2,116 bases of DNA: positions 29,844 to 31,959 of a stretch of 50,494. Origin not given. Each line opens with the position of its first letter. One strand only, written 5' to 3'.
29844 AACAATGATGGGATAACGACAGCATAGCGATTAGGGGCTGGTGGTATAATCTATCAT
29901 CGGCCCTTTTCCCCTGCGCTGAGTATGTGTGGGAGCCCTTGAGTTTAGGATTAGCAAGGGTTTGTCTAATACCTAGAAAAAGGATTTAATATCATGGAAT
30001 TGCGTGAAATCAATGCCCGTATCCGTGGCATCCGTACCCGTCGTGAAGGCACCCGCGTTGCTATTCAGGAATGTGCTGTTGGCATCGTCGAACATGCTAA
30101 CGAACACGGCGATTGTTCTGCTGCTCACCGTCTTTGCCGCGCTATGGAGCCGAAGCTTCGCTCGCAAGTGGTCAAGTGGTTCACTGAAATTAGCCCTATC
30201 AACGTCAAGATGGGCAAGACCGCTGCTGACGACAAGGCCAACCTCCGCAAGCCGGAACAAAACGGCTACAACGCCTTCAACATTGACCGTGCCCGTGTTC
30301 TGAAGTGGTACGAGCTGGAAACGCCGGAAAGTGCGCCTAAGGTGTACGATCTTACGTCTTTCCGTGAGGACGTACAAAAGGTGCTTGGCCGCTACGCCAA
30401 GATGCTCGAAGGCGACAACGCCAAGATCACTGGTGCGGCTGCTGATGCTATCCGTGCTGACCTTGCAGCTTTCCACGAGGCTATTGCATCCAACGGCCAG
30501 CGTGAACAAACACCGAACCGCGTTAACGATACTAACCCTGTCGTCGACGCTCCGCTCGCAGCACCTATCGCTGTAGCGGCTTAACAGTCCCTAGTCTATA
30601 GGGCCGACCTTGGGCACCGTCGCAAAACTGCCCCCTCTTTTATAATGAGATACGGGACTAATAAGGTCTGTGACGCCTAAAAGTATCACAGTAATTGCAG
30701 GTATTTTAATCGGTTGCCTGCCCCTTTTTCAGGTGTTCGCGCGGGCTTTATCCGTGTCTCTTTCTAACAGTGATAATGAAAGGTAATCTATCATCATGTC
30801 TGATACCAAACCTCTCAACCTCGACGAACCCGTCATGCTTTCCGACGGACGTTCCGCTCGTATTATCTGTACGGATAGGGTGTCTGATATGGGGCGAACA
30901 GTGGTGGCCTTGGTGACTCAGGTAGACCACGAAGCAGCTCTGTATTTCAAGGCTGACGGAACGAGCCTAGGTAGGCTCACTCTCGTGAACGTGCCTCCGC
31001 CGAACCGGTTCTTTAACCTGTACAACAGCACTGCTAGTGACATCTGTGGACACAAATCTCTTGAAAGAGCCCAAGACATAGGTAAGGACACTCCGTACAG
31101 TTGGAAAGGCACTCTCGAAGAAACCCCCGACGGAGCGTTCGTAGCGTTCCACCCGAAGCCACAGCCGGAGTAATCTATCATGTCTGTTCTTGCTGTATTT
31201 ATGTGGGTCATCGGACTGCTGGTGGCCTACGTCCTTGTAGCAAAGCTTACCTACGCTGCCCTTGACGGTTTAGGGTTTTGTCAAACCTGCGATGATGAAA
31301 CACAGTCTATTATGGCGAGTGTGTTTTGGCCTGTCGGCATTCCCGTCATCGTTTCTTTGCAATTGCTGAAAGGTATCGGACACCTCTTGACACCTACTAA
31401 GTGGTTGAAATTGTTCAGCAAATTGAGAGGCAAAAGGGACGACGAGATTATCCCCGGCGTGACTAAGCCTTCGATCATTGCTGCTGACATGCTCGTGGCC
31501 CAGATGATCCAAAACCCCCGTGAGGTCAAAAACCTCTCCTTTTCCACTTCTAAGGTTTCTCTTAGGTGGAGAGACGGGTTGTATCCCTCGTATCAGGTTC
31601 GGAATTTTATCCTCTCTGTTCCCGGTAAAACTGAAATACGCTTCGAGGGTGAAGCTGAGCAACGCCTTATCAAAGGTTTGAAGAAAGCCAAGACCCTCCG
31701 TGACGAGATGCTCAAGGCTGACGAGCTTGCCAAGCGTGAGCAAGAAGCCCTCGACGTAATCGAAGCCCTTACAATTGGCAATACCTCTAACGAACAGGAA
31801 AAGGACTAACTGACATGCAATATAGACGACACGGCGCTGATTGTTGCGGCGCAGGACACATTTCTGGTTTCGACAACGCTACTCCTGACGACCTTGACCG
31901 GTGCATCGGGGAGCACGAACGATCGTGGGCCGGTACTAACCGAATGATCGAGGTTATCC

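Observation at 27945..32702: Strand-specific 12-mer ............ repeated about 10 times, mostly exactly at stop/start junctions of early genes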

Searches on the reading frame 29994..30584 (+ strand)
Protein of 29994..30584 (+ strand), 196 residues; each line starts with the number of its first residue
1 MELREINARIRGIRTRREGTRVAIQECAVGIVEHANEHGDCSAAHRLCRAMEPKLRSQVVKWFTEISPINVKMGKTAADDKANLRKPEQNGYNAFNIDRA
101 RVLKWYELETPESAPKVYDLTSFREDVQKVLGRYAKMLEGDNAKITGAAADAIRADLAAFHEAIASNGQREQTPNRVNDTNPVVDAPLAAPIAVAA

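Call 12: search_protein_families(library=pfam, proteins=[window:29994-30584:+], max_evalue=0.01)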
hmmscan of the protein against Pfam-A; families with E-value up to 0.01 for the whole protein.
window:29994-30584:+ (196 aa): 0 families

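Call 16: search_protein_families(library=phrogs, proteins=[window:29994-30584:+], max_evalue=0.01)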
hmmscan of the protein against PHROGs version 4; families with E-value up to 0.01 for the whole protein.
window:29994-30584:+ (196 aa): 1 family
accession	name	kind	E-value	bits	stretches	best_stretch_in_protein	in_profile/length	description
phrog_1448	-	unknown function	3.2e-19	70.4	1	4-162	23-178/190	-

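Call 23: search_dna_similar(query=window:29994-30584:+, collection=phages, mode=protein, max_rows=25, max_evalue=0.001)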
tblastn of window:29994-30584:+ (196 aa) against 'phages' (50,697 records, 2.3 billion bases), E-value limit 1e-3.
Records with a match: 28; places in all: 28; records where one place covers at least 80% of the query: 0.
Best place of each record, by identity: <60% 28.
By first word of the organism name: Xanthomonas 23; Xylella 2; Stenotrophomonas 1; Bacteriophage 1; Kosakonia 1.
By host as written in the record: Xanthomonas arboricola 6; Xanthomonas sp. 5; Xanthomonas arboricola pv. juglandis X-J303 4; Xanthomonas arboricola pv. juglandis IVIA 1317-1a 3; Xylella fastidiosa 2; Xanthomonas arboricola pv. juglandis 2; Xanthomonas euvesicatoria 1; Xanthomonas oryzae pv. oryzae 1; and 4 more.
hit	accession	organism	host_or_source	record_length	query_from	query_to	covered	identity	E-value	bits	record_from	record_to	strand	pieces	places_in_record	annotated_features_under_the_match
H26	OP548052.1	Xanthomonas phage NED111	Xanthomonas euvesicatoria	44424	24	140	60%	29.8%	1e-6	54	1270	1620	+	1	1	hypothetical protein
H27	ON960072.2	Xanthomonas phage pXoo2106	Xanthomonas oryzae pv. oryzae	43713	24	140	60%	29.8%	1e-6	54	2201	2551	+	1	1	hypothetical protein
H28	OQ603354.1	Xanthomonas phage Ep027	Xanthomonas sp. SH23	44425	24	140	60%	29.8%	1e-6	53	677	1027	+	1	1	record has no annotation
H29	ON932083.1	Xanthomonas phage vB_Xar_IVIA-DoCa9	Xanthomonas arboricola pv. juglandis ...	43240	24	140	60%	28.9%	3e-6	52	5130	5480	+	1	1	hypothetical protein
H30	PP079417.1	Stenotrophomonas phage SB5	Stenotrophomonas maltophilia 1640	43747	24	140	60%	28.9%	4e-6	52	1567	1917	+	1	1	hypothetical protein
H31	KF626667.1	Xylella phage Prado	Xylella fastidiosa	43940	24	140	60%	28.9%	4e-6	52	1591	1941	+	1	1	hypothetical protein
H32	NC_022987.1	Xylella phage Prado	Xylella fastidiosa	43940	24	140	60%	28.9%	4e-6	52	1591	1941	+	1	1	hypothetical protein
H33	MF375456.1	Xanthomonas phage phi Xc10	Xanthomonas sp.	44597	24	139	59%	29.2%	2e-5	50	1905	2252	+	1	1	hypothetical protein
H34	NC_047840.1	Xanthomonas phage phi Xc10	Xanthomonas sp.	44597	24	139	59%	29.2%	2e-5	50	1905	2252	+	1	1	hypothetical protein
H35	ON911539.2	Xanthomonas phage vB_Xar_IVIA-DoCa2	Xanthomonas arboricola pv. juglandis ...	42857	24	140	60%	28.1%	5e-6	52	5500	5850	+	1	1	hypothetical protein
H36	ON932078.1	Xanthomonas phage vB_Xar_IVIA-DoCa4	Xanthomonas arboricola pv. juglandis ...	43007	24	140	60%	28.1%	9e-6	51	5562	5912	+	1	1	hypothetical protein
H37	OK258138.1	Xanthomonas phage MUD8-T1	Xanthomonas sp.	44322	24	139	59%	28.3%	2e-5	50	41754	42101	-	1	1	hypothetical protein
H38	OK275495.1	Xanthomonas phage R3-22-T1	Xanthomonas sp.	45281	24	139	59%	28.3%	2e-5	50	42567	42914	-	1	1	hypothetical protein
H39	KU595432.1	Xanthomonas phage f20-Xaj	Xanthomonas arboricola pv. juglandis ...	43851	24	139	59%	28.3%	2e-5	50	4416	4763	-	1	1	hypothetical protein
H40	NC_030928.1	Xanthomonas phage f20-Xaj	Xanthomonas arboricola pv. juglandis ...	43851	24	139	59%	28.3%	2e-5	50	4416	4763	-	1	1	hypothetical protein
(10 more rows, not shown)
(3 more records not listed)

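Call 26: find_related_loci(query=window:29994-30584:+, collection=viral_contigs, flank=10000)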
Query window:29994-30584:+ (196 aa) in viral_contigs; peptide patterns used: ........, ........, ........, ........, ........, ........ (x = any residue, [..] = any of these).
3 stretches matched a pattern, but none encodes a relative of the query by tblastn (E <= 1e-3).

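Call 31: find_encoding_contigs(protein=window:29994-30584:+, flank=10000, max_places=10)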
Protein window:29994-30584:+ (196 aa): 23 contigs read that carry it; 3 places shown.
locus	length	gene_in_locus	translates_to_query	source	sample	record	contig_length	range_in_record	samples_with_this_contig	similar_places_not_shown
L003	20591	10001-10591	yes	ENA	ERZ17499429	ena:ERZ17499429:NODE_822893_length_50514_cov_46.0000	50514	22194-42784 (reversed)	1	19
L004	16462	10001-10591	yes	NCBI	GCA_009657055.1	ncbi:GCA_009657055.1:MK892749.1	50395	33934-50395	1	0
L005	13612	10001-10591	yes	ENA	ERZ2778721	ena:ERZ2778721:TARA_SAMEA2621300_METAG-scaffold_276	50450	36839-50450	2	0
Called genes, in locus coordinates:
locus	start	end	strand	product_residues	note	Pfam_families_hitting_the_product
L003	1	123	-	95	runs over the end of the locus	-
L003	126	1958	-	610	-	-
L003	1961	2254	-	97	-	-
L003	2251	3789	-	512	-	PF22530:Terminase-T7_RNaseH-like (faint)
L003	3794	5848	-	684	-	-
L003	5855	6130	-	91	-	-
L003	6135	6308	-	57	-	-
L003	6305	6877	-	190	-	-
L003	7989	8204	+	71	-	-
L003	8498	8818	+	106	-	-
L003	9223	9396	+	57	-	-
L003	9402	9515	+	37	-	-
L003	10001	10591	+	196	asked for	-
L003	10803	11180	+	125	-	-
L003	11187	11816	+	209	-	-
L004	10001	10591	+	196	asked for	-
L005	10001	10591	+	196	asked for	-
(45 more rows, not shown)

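Call 32: find_homologous_proteins(query=window:29994-30584:+, max_evalue=0.001)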
Query window:29994-30584:+ (196 aa): 5 proteins with E <= 0.001 among 344 candidates.
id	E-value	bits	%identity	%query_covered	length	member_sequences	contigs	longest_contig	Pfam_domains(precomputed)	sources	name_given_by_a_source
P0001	1.2e-124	431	100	100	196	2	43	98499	-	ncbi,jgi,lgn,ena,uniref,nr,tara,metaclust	ncbi:MAG: hypothetical protein Tp178MES00d2C33159091_54 [Prokaryotic dsDNA virus sp.]|uniref:hypothe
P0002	6.0e-89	315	100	74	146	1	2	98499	-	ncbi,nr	ncbi:MAG: hypothetical protein CMO06_15975 [Thalassospira sp.]|nr:hypothetical protein [Thalassospir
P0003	3.0e-74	267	69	94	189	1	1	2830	-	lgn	-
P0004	6.1e-67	243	63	95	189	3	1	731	-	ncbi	-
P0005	3.3e-54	201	52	100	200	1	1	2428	-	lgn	-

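Call 33: find_encoding_contigs(protein=P0003, flank=10000)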
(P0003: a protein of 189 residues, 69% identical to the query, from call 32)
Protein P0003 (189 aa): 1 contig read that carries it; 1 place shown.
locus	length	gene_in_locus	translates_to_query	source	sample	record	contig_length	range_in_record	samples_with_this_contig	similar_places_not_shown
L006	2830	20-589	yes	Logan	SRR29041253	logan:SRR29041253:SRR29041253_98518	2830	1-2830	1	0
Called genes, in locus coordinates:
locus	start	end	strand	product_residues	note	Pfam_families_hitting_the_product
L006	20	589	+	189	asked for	-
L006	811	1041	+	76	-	-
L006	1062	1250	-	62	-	-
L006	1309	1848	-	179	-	PF12762:DDE_Tnp_IS1595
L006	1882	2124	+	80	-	-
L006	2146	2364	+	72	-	-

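Call 34: find_encoding_contigs(protein=P0005, flank=10000)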
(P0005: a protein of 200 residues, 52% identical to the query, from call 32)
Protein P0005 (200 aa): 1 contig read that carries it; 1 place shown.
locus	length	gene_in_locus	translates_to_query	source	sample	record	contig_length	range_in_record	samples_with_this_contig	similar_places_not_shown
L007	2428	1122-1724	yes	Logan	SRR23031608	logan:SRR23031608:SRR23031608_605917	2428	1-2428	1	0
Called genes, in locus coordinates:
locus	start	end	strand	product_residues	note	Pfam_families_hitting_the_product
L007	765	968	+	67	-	-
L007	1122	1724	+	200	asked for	-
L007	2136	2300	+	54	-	-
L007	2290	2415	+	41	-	-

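Call 49: search_protein_families(library=pfam, proteins=[window:29994-30584:+], max_evalue=10)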
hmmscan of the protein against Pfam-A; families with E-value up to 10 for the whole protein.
window:29994-30584:+ (196 aa): 1 family
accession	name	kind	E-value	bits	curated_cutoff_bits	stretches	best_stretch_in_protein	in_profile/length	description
PF06798.17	PrkA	-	0.081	13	25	1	2-81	154-231/255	PrkA serine protein kinase C-terminal domain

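Call 50: search_protein_families(library=ncbifam, proteins=[window:29994-30584:+], max_evalue=10)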
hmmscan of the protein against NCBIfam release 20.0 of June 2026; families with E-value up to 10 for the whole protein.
window:29994-30584:+ (196 aa): 0 families

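Call 72: search_solved_structures(query=A2, max_evalue=10, show_alignments=1)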
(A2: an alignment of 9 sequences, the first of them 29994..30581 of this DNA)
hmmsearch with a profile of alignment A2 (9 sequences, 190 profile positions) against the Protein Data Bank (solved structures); distinct sequences matched with E-value up to 10: 4.
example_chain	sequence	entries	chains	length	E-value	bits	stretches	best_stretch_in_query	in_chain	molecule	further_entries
9r1o_A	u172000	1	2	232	0.062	16.3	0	109-164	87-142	sc-apCC-6-DPH-NR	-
3ip3_A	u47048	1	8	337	0.7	12.8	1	90-161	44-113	Oxidoreductase, putative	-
7upo_A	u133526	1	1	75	1.9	11.4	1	117-162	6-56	DHT03 protein A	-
8qad_A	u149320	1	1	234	2.5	11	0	109-164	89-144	sc-apCC-6-LLIA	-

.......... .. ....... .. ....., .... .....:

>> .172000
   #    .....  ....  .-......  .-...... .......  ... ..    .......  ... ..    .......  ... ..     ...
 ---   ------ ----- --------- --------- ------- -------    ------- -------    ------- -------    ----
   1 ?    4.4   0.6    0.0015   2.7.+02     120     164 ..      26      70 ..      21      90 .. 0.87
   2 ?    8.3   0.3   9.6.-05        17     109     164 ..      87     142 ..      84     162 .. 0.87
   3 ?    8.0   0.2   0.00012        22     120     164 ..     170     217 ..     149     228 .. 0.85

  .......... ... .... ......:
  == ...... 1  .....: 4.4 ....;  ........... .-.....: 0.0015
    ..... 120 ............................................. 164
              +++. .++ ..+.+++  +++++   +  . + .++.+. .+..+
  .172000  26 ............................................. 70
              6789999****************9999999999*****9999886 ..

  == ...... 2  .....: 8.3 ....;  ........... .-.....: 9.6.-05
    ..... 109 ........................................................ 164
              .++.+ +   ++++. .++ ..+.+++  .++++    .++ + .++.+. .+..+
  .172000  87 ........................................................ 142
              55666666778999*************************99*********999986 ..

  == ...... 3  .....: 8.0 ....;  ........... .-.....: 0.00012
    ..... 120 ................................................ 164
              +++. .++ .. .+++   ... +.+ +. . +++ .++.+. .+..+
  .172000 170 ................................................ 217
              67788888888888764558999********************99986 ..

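Call 74: find_encoding_contigs(protein=P0004, flank=2000)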
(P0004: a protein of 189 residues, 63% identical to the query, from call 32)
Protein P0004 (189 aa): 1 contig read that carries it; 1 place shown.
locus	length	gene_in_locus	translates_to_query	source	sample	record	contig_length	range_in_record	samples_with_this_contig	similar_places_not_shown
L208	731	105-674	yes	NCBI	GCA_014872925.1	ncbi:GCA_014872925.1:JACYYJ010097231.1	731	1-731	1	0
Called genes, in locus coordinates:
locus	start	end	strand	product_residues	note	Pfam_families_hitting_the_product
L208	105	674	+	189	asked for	-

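Call 81: predict_structure(alignment_id=A3)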
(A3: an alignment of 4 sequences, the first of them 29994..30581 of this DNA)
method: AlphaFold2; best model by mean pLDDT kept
length: 196 residues; sequences in the alignment: 4
mean_pLDDT: 48.6   pTM: 0.42
mean pLDDT of the five models: 48.6, 46.4, 46.0, 44.4, 43.9
residues with pLDDT >= 90: 0; 70-90: 2; 50-70: 94; < 50: 100
segments of 3 or more residues with pLDDT < 50: 1-17, 67-72, 74-79, 81-83, 87-95, 97-123, 167-196
pLDDT, mean of each block of 10 residues (from residue 1): 37 45 58 57 61 59 52 49 46 43 38 39 54 65 65 62 49 29 31 28
secondary structure, 60 per line:
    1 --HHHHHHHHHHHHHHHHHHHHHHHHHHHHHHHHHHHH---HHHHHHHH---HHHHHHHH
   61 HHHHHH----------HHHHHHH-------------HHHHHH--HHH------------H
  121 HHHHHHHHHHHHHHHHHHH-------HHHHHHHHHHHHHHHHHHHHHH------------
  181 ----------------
elements in order: H3-38 H42-49 H53-66 H77-83 H97-102 H120-139 H147-168

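Call 87: search_protein_families(library=padloc, proteins=[window:29994-30584:+], max_evalue=0.01)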
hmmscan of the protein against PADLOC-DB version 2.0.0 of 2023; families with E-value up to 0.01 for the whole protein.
window:29994-30584:+ (196 aa): 0 families

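Call 100: list_cluster_members(proteins=[P0004, P0003, P0005])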
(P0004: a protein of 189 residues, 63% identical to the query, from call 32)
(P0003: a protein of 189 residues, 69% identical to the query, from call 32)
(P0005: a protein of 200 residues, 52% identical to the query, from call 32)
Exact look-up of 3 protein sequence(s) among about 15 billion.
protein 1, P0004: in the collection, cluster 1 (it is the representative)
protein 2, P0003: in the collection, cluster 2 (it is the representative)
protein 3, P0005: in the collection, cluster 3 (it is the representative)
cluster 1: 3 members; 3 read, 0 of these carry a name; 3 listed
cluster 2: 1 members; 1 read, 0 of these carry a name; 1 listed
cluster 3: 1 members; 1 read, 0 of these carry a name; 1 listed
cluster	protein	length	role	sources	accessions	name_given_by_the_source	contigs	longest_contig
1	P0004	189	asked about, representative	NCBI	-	-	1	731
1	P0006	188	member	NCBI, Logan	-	-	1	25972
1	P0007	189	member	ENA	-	-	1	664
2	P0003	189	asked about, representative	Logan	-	-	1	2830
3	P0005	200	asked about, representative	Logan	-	-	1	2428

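Call 101: find_encoding_contigs(protein=P0007, flank=2000)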
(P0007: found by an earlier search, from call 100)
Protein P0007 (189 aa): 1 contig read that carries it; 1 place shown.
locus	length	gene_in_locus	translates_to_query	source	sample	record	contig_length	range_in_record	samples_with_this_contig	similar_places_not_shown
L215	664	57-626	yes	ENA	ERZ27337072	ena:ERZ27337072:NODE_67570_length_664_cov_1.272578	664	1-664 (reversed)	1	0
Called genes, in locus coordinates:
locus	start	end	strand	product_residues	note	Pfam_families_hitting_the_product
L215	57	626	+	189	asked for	-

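Call 102: find_encoding_contigs(protein=P0006, flank=10000)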
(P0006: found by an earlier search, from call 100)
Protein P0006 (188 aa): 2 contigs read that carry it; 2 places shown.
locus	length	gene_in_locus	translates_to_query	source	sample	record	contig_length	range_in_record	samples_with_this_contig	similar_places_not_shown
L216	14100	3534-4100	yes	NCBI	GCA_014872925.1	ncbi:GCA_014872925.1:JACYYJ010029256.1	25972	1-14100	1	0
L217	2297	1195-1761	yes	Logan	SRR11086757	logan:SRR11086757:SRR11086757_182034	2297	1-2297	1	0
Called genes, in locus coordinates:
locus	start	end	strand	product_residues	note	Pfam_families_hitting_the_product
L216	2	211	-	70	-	?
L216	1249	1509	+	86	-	-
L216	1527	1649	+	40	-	-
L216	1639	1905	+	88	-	-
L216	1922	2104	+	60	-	-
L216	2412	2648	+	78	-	-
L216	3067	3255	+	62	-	-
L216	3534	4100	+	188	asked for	-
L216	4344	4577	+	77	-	-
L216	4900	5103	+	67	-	-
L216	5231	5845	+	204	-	-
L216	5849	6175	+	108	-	-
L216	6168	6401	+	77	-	-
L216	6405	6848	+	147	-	-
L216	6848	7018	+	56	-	-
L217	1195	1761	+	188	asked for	-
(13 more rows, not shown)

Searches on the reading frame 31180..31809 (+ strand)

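Call 12: search_protein_families(library=pfam, proteins=[window:31180-31809:+], max_evalue=0.01)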
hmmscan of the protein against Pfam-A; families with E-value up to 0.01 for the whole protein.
window:31180-31809:+ (209 aa): 0 families

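Call 16: search_protein_families(library=phrogs, proteins=[window:31180-31809:+], max_evalue=0.01)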
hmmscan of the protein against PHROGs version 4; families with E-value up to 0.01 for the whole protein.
window:31180-31809:+ (209 aa): 1 family
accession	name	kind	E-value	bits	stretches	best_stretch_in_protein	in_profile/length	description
phrog_11608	-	unknown function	0.00043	21.6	1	10-58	30-76/102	-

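Call 49: search_protein_families(library=pfam, proteins=[window:31180-31809:+], max_evalue=10)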
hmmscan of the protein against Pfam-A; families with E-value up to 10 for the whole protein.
window:31180-31809:+ (209 aa): 0 families

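Call 50: search_protein_families(library=ncbifam, proteins=[window:31180-31809:+], max_evalue=10)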
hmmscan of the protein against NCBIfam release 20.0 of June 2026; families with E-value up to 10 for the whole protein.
window:31180-31809:+ (209 aa): 0 families

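Call 87: search_protein_families(library=padloc, proteins=[window:31180-31809:+], max_evalue=0.01)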
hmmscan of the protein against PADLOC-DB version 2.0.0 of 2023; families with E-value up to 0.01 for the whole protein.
window:31180-31809:+ (209 aa): 0 families
